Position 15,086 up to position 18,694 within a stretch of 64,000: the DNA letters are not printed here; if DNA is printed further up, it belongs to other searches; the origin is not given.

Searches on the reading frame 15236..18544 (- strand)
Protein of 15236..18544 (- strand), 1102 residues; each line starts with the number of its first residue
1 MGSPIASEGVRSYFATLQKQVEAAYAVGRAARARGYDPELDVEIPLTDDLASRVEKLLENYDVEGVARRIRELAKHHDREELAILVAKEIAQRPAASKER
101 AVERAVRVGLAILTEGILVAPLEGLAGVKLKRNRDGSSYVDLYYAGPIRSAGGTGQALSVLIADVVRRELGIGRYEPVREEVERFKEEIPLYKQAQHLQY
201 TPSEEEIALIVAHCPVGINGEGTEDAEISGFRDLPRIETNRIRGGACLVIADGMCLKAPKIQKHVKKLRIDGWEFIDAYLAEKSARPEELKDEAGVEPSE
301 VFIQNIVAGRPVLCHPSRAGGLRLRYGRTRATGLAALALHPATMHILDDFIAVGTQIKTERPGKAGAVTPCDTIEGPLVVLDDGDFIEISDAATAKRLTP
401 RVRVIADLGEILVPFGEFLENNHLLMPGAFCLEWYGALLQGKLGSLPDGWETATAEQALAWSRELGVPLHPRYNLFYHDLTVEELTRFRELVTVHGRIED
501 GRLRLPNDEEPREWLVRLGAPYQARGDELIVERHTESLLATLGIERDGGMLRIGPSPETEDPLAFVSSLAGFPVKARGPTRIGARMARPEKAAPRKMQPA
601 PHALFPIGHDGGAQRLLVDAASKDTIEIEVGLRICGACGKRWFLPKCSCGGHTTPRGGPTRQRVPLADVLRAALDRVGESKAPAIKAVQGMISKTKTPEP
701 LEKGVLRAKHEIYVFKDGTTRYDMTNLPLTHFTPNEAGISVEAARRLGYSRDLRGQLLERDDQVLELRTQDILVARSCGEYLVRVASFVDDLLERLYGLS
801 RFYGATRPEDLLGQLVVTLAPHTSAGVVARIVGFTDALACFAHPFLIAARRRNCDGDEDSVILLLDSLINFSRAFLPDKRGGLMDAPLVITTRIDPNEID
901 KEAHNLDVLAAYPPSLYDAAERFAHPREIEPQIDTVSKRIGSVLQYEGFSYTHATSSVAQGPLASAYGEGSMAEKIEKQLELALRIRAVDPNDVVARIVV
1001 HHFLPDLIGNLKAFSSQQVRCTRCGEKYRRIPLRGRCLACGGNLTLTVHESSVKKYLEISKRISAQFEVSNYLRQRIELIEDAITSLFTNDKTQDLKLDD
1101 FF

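Call 24: search_protein_families(library=ncbifam, proteins=[window:15236-18544:-], max_evalue=0.001)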
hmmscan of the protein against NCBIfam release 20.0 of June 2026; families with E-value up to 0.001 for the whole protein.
window:15236-18544:- (1102 aa): 4 families
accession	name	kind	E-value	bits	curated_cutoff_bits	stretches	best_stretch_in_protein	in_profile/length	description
NF003103.0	PRK04023.1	equivalog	0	1455.9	1269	1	7-1102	5-1125/1125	DNA polymerase II large subunit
TIGR00354.1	polC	equivalog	0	1400.1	702.15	1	9-1101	2-1096/1096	DNA polymerase II large subunit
NF011302.0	PRK14714.1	equivalog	0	1360.6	1791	3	7-655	4-704/1350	DNA-directed DNA polymerase II large subunit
NF011303.0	PRK14715.1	equivalog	0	1199.4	1585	2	5-854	5-896/1627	DNA-directed DNA polymerase II large subunit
